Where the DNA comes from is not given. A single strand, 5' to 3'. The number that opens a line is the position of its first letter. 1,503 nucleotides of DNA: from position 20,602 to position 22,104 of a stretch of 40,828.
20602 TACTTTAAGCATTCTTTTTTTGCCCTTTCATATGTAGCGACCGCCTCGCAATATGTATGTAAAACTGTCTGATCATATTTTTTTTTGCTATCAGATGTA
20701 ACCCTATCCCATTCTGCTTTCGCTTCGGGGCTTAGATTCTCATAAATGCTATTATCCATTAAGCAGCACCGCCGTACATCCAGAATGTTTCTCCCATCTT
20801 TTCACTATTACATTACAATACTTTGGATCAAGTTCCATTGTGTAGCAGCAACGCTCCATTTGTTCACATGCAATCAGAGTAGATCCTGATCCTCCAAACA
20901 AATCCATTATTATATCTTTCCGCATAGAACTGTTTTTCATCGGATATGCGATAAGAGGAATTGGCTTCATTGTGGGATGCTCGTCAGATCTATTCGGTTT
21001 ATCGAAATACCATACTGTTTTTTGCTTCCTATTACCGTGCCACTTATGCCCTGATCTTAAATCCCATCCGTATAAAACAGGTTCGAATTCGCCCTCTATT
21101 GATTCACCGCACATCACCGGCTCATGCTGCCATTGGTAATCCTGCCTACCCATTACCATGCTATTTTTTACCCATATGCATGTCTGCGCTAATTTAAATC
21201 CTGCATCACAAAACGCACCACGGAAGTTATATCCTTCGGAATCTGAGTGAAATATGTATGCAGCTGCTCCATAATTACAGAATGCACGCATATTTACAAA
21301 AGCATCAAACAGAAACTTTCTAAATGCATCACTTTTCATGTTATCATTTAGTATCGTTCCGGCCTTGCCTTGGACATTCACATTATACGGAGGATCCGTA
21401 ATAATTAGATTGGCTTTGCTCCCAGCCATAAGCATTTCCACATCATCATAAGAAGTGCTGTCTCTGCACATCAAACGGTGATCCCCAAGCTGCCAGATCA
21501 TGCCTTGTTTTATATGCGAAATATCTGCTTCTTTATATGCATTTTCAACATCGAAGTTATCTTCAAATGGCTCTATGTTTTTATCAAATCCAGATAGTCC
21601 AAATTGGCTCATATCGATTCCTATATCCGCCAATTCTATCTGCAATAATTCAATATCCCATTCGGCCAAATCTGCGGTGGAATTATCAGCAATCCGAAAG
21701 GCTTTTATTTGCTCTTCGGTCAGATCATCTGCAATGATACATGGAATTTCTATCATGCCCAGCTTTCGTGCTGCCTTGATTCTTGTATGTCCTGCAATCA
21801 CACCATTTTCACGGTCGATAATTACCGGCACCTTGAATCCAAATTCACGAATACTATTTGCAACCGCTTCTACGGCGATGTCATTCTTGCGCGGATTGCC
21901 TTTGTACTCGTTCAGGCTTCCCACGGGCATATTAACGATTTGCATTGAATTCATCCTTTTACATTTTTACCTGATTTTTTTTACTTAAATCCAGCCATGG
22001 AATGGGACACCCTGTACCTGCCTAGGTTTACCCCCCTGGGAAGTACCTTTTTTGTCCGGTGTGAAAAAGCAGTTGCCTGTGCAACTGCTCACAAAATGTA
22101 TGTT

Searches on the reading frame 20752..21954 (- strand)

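Call 71: search_protein_families(library=phrogs, proteins=[window:20752-21954:-], max_evalue=0.00001)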
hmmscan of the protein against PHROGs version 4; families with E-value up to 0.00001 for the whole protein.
window:20752-21954:- (400 aa): 24 families
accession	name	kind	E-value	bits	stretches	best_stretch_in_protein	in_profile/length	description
phrog_498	-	other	9.3e-155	517.6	1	2-397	31-430/633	DNA methyltransferase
phrog_620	-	DNA, RNA and nucleotide metabolism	2.9e-47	162.6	1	2-125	5-128/217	ParB-like partition protein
phrog_8071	-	DNA, RNA and nucleotide metabolism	1.5e-42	147.3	1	2-202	3-215/389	ParB-like partition protein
phrog_67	-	other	5.5e-36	125.9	1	133-394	99-350/743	DNA methyltransferase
phrog_23085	-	unknown function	2.1e-35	122.4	1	290-391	4-109/138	-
phrog_940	-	DNA, RNA and nucleotide metabolism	3e-32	113.3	1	1-140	1-144/388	nuclease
phrog_15396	-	DNA, RNA and nucleotide metabolism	2e-28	100.9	1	4-126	2-125/258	ParB-like partition nuclease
phrog_18056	-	DNA, RNA and nucleotide metabolism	3.3e-24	86.5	1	4-96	1-93/387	ParB-like partition nuclease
phrog_930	-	DNA, RNA and nucleotide metabolism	1.5e-23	84.8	1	2-125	3-126/223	ParB-like partition protein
phrog_3008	-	other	1.6e-21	77.7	1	302-392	132-216/244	DNA methyltransferase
phrog_723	-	DNA, RNA and nucleotide metabolism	5.9e-19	69.7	1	3-125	10-134/223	ParB-like partition protein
phrog_9353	-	unknown function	1.3e-15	59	1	14-141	19-150/245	-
phrog_4715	-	DNA, RNA and nucleotide metabolism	1.1e-14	54.8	1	3-101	144-248/630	ParB-like partition protein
phrog_18293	-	other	8.3e-13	49.3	1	312-391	32-111/119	methyltransferase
phrog_3264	-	DNA, RNA and nucleotide metabolism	4.9e-10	40.5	1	18-100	60-148/337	ParB-like partition protein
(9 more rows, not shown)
